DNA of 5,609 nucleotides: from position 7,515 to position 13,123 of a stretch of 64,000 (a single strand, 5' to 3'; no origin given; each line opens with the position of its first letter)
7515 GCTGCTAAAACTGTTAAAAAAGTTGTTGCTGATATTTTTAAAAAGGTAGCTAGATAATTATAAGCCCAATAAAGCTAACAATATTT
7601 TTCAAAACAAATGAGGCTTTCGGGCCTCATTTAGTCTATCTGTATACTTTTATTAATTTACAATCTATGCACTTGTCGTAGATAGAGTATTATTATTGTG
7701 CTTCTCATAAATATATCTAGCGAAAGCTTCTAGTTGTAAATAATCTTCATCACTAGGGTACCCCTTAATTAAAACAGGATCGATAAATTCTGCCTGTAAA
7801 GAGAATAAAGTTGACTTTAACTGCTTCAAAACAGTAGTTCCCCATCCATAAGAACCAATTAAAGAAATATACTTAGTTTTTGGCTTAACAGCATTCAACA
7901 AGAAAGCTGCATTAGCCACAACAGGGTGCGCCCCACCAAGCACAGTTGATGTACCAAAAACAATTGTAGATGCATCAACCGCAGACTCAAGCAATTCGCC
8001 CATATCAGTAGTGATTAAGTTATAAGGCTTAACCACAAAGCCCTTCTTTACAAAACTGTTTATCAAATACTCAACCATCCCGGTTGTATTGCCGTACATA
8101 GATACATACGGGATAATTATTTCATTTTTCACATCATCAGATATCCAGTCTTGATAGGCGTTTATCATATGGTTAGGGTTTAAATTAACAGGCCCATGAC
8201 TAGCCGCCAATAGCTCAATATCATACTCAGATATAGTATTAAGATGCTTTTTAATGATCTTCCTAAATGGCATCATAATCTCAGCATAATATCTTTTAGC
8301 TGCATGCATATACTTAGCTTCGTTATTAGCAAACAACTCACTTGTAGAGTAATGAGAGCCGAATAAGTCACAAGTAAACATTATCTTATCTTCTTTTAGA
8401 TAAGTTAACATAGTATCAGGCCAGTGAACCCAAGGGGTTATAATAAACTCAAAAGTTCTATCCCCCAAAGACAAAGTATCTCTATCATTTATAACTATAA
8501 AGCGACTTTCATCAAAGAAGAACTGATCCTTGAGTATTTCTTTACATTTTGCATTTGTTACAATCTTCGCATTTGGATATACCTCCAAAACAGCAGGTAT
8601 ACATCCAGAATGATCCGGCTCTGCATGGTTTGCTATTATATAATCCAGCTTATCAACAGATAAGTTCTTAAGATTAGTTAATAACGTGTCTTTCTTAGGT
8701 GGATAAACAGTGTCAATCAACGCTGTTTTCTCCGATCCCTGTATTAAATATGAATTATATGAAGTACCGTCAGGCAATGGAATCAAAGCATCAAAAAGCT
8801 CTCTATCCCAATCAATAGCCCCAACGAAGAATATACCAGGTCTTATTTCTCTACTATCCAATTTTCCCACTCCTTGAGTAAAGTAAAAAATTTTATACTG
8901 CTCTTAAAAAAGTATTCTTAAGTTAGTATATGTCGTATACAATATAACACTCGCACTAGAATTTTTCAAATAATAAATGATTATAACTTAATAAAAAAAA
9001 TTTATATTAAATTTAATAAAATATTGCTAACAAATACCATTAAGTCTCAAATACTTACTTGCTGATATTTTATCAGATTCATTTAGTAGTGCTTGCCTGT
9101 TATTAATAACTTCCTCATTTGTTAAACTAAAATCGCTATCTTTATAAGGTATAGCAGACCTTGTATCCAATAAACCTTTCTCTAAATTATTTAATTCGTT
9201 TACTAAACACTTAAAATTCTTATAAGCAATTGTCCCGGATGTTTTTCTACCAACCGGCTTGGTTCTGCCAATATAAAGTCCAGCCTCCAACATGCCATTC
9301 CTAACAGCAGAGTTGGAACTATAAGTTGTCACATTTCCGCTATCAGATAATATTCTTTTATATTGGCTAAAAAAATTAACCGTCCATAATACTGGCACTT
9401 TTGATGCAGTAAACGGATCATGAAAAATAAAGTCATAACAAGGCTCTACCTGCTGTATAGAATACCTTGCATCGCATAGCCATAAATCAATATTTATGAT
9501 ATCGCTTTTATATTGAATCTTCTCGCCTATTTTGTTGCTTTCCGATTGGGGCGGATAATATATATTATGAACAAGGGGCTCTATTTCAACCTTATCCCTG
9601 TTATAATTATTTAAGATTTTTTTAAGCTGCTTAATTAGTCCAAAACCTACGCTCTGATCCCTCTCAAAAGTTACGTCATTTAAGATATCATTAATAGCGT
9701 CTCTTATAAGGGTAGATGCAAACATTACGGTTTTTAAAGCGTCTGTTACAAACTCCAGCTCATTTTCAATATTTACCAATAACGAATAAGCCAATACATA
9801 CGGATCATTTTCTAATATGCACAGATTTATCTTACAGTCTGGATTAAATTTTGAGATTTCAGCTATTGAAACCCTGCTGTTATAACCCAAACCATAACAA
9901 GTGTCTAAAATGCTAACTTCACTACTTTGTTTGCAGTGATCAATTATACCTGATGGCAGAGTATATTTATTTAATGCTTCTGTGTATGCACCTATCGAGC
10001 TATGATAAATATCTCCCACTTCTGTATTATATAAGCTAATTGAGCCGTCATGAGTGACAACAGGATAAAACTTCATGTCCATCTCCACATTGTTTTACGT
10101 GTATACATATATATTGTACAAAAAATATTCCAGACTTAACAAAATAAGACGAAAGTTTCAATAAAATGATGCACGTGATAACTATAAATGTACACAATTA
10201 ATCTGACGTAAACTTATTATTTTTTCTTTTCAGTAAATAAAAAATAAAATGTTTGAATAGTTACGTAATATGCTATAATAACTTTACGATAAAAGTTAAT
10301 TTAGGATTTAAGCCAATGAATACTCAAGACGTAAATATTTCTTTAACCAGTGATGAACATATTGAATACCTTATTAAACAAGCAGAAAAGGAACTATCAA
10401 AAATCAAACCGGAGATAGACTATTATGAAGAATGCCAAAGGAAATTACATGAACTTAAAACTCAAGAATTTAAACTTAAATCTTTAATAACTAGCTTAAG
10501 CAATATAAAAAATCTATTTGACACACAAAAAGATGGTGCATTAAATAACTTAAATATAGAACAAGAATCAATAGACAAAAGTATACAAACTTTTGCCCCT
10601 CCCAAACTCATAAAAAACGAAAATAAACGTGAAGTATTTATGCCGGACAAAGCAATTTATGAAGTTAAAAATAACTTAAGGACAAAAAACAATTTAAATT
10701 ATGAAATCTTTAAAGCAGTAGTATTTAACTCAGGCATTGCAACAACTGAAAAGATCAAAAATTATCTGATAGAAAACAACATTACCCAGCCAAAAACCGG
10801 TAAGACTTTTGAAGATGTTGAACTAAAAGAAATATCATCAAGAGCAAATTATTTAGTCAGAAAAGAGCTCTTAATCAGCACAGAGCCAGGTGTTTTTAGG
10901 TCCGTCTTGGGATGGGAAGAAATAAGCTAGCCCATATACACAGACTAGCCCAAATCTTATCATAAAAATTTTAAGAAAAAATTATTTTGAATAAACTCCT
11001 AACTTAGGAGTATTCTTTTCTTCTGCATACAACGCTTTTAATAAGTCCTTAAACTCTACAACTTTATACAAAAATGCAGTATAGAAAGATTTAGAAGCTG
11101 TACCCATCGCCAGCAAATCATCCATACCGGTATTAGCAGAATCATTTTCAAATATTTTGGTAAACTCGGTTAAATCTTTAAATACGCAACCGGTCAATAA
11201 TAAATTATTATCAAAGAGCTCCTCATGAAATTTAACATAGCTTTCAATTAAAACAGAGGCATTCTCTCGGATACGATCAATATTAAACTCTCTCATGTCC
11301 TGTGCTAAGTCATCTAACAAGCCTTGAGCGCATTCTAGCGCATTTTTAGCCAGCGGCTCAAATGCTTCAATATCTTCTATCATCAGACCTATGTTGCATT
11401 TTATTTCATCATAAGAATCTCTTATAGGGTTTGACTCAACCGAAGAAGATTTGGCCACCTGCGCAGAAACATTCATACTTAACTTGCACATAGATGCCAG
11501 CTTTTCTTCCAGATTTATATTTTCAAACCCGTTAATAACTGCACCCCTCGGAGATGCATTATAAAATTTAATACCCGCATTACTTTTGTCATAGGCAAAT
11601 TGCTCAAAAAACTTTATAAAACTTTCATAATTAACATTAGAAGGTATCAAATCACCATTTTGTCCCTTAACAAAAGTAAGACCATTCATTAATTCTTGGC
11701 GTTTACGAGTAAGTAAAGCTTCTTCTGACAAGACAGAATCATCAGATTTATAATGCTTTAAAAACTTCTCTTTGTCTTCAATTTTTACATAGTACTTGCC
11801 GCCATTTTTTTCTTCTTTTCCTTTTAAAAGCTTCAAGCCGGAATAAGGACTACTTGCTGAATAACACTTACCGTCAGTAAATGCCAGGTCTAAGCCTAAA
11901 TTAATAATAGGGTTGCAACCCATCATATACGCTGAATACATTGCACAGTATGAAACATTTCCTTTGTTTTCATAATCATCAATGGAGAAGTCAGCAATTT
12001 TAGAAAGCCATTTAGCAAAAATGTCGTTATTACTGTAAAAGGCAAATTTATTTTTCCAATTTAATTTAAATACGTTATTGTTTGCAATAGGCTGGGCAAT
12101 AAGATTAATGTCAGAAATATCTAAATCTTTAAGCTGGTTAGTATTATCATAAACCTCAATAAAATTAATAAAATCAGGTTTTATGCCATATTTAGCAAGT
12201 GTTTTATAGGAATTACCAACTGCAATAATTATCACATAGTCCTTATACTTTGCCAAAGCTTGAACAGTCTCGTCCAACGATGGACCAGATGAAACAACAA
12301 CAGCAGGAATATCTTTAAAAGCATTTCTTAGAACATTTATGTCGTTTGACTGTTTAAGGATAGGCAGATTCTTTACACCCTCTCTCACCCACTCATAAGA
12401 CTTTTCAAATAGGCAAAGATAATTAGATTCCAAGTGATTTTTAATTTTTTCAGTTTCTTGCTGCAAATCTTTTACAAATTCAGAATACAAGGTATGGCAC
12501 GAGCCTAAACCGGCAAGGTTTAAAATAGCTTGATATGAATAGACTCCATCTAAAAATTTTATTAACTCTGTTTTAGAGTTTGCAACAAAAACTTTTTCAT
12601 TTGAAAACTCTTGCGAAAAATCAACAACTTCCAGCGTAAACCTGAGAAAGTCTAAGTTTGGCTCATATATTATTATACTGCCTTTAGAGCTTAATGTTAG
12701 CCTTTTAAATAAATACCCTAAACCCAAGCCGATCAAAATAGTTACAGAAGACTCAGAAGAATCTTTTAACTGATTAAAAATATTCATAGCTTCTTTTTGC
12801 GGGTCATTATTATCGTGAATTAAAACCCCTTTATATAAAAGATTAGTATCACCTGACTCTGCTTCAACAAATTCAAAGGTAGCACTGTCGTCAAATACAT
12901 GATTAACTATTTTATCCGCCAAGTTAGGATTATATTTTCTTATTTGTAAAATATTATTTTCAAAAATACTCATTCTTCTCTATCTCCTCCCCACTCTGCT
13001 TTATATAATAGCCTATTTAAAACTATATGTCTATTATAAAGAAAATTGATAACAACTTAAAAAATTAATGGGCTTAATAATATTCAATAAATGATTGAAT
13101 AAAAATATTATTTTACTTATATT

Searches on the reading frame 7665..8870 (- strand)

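Call 12: search_protein_families(library=pfam, proteins=[window:7665-8870:-], max_evalue=0.001)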
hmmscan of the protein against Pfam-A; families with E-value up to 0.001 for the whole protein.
window:7665-8870:- (401 aa): 3 families
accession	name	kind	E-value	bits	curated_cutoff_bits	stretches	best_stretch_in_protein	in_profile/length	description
PF19583.5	ODP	-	1.1e-29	104.1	27.2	1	38-226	3-194/194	ODP family beta lactamase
PF00753.33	Lactamase_B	-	7.1e-16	59.2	22.7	1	36-180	4-161/196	Metallo-beta-lactamase superfamily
PF00258.30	Flavodoxin_1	-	1.4e-05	25.7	25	1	254-377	2-136/143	Flavodoxin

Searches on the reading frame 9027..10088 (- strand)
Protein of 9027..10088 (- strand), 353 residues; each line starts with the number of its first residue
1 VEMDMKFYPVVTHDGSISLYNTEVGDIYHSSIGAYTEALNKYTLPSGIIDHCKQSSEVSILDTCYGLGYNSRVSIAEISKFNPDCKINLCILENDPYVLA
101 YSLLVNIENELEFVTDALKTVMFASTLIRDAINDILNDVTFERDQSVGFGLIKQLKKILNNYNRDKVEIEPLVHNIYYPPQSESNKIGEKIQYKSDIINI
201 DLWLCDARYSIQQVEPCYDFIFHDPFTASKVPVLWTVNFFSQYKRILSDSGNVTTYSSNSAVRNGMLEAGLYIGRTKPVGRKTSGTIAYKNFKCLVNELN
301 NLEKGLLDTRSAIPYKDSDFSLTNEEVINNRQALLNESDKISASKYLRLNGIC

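Call 12: search_protein_families(library=pfam, proteins=[window:9027-10088:-], max_evalue=0.001)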
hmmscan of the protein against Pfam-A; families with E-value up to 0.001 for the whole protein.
window:9027-10088:- (353 aa): 1 family
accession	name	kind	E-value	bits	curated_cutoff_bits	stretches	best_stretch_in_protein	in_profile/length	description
PF05430.17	Methyltransf_30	-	2.3e-26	92.6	22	1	188-291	21-124/124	S-adenosyl-L-methionine-dependent methyltransferase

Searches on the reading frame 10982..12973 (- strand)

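Call 12: search_protein_families(library=pfam, proteins=[window:10982-12973:-], max_evalue=0.001)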
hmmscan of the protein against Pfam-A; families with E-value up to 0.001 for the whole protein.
window:10982-12973:- (663 aa): 2 families
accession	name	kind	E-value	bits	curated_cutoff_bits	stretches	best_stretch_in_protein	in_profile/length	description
PF01973.23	MptE-like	-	4.9e-33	114.7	34.6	1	200-367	4-170/171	6-hydroxymethylpterin diphosphokinase MptE-like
PF20157.4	Maf_flag10_N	-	3.2e-09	37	23.5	1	67-123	100-161/228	Glycosyltransferase Maf N-terminal domain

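Call 41: search_protein_families(library=ncbifam, proteins=[window:10982-12973:-], max_evalue=0.001)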
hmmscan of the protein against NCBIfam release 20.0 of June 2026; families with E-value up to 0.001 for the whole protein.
window:10982-12973:- (663 aa): 2 families
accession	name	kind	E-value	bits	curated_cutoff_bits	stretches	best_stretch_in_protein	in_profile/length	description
NF050051.1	FlagModPseD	domain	4.7e-23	81.6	670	1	3-377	3-385/640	flagellin modification protein PseD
NF040608.1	division_SteA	equivalog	0.00044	19.3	150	1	168-269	114-214/369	putative cytokinetic ring protein SteA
